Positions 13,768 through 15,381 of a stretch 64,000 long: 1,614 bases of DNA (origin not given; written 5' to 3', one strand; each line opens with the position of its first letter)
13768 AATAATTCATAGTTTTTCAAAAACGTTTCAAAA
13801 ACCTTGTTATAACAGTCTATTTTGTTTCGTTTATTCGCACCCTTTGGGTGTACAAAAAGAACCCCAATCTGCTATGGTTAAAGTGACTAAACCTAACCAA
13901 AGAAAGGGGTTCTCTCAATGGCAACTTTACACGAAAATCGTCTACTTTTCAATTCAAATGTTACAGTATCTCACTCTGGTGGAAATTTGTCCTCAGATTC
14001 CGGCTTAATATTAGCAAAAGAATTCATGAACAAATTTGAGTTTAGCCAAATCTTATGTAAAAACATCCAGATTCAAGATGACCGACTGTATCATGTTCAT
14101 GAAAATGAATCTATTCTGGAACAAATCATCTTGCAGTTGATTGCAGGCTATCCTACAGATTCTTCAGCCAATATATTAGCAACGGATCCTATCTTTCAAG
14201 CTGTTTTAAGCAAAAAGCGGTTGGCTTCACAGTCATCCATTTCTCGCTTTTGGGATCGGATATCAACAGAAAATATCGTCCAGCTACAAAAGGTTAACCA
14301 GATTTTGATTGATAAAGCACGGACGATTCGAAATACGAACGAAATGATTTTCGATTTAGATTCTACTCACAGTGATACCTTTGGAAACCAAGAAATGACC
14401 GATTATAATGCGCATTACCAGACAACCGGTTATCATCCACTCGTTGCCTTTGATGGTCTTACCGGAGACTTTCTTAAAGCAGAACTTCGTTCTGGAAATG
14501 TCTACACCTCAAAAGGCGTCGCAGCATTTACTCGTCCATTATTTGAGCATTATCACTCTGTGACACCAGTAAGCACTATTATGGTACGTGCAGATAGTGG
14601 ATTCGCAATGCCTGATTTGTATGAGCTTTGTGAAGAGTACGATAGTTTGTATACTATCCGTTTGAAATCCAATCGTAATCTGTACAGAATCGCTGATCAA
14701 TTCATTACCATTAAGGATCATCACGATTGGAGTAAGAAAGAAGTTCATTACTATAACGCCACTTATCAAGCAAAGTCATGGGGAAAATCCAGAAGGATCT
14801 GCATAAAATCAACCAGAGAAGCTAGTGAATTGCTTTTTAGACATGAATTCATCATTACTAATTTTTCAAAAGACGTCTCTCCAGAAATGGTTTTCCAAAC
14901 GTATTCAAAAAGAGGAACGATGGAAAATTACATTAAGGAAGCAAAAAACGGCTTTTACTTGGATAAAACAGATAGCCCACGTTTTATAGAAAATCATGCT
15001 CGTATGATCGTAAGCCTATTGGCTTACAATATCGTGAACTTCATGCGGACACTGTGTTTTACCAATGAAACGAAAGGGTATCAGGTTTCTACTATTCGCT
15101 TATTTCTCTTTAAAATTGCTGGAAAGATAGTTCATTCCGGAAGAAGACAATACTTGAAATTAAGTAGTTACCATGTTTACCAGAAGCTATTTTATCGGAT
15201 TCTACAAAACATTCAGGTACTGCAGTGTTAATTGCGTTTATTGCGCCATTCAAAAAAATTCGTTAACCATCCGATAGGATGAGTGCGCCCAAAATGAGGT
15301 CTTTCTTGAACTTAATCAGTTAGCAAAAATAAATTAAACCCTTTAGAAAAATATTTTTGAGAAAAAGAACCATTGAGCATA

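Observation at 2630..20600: Four independent frameshifts all fall in short homopolymer runs - probable systematic indel error (or remarkable parallel pseudogenisation)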

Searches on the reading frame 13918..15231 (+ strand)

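Call 46: search_protein_families(library=pfam, proteins=[window:13918-15231:+], max_evalue=0.001)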
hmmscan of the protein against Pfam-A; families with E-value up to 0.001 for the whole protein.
window:13918-15231:+ (437 aa): 2 families
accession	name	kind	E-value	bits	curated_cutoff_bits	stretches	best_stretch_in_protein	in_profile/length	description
PF13701.12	DDE_Tnp_1_4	-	5.8e-144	480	34.7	1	9-436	3-434/435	Transposase DDE domain group 1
PF01609.27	DDE_Tnp_1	-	4.9e-27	95.4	23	1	143-372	5-200/200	Transposase DDE domain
